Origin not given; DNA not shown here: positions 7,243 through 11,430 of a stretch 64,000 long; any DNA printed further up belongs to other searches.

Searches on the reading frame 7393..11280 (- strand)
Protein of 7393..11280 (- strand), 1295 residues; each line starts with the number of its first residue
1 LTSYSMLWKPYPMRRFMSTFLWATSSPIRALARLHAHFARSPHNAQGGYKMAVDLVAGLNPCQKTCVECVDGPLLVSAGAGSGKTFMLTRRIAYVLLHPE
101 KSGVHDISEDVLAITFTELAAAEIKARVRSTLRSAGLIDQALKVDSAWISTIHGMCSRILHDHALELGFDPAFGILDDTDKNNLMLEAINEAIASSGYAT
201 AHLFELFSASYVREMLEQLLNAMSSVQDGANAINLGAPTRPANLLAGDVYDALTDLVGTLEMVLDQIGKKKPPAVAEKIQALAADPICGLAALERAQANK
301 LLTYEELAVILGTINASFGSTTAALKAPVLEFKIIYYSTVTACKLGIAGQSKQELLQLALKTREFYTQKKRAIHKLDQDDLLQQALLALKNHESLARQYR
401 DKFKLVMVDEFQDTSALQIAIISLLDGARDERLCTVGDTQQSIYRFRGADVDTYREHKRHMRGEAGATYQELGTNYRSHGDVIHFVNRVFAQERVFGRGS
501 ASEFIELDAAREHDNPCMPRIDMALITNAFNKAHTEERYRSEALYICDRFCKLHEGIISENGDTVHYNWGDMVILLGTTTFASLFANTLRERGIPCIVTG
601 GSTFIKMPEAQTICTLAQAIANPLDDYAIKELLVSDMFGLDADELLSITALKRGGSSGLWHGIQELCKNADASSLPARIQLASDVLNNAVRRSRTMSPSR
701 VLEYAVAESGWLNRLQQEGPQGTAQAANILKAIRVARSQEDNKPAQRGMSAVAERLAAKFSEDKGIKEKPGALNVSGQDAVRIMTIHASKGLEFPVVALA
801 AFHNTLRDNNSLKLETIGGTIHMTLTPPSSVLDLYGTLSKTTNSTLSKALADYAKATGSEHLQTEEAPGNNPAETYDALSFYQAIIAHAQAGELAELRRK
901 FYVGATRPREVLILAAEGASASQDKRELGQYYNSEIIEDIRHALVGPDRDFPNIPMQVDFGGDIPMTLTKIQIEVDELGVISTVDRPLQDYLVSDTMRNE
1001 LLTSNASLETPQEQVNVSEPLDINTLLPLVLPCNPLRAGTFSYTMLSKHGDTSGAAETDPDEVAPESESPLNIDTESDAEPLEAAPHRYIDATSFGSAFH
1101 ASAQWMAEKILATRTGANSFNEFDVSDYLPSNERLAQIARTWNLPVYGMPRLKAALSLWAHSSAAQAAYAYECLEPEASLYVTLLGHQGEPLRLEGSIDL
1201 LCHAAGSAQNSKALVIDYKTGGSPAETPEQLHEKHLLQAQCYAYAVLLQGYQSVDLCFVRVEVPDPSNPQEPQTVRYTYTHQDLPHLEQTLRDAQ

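Call 6: search_protein_families(library=pfam, proteins=[window:7393-11280:-])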
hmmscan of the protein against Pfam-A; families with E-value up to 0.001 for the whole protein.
window:7393-11280:- (1295 aa): 5 families
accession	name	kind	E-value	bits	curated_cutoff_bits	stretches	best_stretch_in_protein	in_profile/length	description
PF00580.27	UvrD-helicase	-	2.3e-60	205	23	1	59-460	1-269/271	UvrD/REP helicase N-terminal domain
PF13361.12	UvrD_C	-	2.2e-18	67.2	25.6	2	760-915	267-346/350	UvrD-like helicase C-terminal domain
PF13245.12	AAA_19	-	2.5e-14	54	25.1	1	69-447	9-134/134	AAA domain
PF12705.13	PDDEXK_1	-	3.5e-13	50.5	22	1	1089-1293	31-219/247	PD-(D/E)XK nuclease superfamily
PF13538.12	UvrD_C_2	-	4.8e-07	30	27.4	0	781-802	2-23/52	UvrD-like helicase C-terminal domain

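Call 68: find_encoding_contigs(protein=window:7393-11130:-, flank=4000, max_places=10)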
Protein window:7393-11130:- (1245 aa): no gene with exactly this product is on record in the collection.
